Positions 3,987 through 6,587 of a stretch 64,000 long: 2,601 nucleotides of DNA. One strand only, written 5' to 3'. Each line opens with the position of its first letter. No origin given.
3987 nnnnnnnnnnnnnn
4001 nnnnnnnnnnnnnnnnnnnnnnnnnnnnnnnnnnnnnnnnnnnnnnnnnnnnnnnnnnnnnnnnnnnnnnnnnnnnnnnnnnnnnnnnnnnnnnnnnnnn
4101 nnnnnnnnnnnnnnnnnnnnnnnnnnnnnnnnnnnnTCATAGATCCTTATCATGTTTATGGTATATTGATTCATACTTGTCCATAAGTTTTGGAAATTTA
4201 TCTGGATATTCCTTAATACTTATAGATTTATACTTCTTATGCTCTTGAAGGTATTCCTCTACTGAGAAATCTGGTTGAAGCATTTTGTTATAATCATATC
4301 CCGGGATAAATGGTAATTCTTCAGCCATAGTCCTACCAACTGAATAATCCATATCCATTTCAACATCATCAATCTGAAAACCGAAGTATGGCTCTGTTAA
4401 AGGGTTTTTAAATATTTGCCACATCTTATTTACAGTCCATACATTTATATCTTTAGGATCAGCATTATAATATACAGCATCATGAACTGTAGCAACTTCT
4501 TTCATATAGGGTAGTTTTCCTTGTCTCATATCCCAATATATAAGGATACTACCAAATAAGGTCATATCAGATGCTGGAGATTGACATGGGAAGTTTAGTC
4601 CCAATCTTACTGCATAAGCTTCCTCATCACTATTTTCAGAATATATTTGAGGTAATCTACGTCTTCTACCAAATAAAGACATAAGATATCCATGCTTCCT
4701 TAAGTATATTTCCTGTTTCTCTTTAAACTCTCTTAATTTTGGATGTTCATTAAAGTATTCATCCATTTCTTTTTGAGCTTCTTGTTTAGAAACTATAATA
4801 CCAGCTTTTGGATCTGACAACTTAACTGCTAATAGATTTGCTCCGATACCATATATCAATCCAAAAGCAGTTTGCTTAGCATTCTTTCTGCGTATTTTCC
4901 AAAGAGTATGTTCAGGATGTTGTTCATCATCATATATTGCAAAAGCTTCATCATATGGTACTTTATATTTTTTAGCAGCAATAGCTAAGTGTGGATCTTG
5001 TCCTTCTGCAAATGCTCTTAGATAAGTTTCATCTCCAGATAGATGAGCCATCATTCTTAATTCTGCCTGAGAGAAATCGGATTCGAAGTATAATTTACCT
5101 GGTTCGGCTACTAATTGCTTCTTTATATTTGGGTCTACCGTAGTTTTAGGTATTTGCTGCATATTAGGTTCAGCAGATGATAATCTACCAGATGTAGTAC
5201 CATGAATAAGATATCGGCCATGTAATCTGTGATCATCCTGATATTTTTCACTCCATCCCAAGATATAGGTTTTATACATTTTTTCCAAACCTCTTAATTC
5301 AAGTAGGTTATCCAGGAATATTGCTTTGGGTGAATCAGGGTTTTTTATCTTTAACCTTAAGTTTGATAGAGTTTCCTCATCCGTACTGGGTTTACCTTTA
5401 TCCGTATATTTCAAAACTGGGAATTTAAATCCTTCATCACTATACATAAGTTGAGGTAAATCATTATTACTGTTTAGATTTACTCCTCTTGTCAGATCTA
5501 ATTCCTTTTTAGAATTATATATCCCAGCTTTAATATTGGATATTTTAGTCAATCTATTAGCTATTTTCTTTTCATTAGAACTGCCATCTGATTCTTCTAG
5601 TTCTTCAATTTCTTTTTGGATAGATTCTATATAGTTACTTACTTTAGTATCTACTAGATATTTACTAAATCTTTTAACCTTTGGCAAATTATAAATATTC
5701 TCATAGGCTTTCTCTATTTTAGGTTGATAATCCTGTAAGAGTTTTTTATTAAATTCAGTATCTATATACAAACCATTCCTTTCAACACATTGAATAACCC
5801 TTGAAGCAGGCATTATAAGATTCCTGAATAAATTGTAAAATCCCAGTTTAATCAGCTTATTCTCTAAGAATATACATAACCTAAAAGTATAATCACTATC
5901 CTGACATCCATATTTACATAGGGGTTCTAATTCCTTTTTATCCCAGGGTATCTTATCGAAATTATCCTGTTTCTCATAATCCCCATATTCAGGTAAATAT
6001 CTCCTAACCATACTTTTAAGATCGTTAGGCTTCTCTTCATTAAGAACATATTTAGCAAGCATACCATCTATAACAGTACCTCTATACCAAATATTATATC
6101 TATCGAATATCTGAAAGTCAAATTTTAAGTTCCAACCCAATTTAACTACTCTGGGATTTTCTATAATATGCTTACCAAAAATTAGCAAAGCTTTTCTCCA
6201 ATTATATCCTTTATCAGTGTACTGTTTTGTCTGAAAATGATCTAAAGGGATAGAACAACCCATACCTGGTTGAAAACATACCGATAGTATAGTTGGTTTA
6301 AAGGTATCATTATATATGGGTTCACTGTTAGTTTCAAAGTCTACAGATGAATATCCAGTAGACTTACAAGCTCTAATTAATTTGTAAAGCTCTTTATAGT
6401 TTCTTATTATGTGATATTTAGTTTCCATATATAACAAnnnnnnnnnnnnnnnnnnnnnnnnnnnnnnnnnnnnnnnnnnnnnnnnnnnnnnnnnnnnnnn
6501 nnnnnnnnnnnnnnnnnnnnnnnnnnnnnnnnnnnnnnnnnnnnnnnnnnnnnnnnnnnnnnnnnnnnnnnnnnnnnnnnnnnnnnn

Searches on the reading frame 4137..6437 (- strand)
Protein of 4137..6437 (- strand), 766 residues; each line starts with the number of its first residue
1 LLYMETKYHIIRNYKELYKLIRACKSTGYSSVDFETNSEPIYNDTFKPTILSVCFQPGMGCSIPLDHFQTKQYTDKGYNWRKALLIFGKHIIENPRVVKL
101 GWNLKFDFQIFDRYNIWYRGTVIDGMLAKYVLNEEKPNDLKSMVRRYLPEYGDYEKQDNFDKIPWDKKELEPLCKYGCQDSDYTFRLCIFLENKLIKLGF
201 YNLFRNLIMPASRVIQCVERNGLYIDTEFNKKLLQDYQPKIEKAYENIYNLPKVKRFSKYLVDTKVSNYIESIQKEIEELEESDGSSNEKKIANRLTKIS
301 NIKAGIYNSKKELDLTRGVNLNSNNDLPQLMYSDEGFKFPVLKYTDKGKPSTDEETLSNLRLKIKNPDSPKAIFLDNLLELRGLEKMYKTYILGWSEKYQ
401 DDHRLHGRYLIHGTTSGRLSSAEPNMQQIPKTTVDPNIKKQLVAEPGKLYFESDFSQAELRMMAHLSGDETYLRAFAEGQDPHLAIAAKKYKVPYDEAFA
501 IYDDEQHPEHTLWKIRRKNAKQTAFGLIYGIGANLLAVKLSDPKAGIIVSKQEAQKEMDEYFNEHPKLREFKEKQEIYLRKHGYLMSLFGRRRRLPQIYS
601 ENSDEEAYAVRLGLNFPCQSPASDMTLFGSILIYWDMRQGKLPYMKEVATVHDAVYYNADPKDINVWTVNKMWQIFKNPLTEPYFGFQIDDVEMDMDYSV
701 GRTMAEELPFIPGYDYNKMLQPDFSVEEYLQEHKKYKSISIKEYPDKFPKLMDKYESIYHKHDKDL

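Call 43: search_protein_families(library=pfam, proteins=[window:4137-6437:-], max_evalue=0.001)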
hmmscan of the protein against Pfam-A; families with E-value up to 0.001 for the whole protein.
window:4137-6437:- (766 aa): 2 families
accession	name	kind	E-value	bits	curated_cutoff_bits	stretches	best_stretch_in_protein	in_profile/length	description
PF00476.26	DNA_pol_A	-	2.1e-67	228.2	34.3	1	302-668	18-350/381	DNA polymerase family A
PF01612.26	DNA_pol_A_exo1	-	4.7e-17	62.8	23.6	1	8-195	1-172/173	3'-5' exonuclease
